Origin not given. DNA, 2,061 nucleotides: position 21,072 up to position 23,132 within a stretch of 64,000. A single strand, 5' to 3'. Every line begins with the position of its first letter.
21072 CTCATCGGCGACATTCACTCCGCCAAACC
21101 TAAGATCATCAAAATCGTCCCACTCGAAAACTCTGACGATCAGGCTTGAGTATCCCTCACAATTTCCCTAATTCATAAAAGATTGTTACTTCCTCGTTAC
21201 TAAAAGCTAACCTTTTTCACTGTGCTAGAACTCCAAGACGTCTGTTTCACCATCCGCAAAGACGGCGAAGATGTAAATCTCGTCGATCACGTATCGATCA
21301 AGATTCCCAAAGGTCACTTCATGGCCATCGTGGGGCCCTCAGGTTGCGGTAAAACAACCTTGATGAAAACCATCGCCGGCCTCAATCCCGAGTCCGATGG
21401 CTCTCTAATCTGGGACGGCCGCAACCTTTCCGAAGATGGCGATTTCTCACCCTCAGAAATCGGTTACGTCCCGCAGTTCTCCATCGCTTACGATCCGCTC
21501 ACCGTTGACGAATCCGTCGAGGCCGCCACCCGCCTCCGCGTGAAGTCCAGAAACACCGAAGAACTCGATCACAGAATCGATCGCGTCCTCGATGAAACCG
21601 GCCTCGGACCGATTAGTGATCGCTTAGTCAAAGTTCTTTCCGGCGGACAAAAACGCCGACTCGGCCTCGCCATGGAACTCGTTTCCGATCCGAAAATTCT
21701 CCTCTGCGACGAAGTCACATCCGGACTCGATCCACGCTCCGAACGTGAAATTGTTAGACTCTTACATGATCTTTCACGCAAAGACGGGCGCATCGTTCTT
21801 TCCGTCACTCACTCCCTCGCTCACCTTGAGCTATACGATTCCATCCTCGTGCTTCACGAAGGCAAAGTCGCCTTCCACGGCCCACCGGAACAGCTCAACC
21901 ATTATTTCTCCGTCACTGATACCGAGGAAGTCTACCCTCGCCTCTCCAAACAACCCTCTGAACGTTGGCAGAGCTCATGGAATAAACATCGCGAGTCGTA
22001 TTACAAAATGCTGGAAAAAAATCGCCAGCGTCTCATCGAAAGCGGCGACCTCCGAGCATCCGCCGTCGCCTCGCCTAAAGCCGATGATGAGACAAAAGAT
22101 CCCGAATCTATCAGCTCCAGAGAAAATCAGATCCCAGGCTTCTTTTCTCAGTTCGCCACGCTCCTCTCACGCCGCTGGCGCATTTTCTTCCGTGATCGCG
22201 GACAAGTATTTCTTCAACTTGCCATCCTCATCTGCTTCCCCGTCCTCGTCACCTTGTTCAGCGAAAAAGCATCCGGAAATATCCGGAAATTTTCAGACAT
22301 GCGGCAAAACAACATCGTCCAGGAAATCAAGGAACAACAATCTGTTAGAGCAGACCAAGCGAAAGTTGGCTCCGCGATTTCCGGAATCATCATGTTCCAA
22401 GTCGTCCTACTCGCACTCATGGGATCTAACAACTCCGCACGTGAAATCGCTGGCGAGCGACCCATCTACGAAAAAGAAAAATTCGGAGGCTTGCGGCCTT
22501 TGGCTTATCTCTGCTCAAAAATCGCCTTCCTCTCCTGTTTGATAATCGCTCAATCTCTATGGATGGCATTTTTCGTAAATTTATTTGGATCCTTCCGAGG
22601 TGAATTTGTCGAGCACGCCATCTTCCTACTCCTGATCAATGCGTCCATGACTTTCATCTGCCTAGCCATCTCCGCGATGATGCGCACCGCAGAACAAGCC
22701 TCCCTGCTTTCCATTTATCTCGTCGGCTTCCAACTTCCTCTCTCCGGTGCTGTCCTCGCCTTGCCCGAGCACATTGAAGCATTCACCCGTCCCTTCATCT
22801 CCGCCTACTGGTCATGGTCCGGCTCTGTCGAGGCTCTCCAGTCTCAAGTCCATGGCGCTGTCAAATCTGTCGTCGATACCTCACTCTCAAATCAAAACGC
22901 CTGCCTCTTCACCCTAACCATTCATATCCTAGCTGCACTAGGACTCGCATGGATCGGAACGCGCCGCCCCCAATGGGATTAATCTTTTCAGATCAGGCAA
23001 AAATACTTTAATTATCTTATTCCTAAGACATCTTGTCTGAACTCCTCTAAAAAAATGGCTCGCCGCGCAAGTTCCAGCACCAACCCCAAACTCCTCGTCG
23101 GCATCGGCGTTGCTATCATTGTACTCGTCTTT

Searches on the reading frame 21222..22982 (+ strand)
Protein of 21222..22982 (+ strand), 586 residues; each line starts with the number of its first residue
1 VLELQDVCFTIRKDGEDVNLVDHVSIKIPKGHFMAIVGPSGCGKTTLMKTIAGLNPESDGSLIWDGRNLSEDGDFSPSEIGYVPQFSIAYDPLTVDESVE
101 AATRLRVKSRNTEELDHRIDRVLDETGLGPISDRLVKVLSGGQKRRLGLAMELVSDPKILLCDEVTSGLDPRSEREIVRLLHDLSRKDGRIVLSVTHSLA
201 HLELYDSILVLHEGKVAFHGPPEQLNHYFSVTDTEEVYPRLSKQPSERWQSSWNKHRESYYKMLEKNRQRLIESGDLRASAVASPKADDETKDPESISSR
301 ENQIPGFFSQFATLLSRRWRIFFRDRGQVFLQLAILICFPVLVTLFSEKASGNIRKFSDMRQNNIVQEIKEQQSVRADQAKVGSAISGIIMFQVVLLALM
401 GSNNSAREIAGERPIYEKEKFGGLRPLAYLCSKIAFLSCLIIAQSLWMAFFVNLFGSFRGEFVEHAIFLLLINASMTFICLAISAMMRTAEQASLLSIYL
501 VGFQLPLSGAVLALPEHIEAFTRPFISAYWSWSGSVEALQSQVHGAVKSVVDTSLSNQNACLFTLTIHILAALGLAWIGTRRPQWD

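Call 57: search_protein_families(library=pfam, proteins=[window:21222-22982:+], max_evalue=0.0001)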
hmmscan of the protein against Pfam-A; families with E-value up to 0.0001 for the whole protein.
window:21222-22982:+ (586 aa): 6 families
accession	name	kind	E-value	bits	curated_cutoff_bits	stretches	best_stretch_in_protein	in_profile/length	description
PF00005.33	ABC_tran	-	8.6e-30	104.6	25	1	22-167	2-137/137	ABC transporter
PF01061.29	ABC2_membrane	-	4.4e-15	56.2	26.9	1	310-514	2-183/211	ABC-2 type transporter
PF13304.12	AAA_21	-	4.7e-13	50.3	27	1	138-199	237-300/304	AAA domain, putative AbiEii toxin, Type IV TA system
PF02463.25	SMC_N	-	5.9e-07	29.6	40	0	137-199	135-201/220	RecF/RecN/SMC N terminal domain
PF13401.12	AAA_22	-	7.1e-07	30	27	1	33-201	7-128/130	AAA domain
PF12698.13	ABC2_membrane_3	-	2.5e-05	24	31.6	1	379-510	154-285/347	ABC-2 family transporter protein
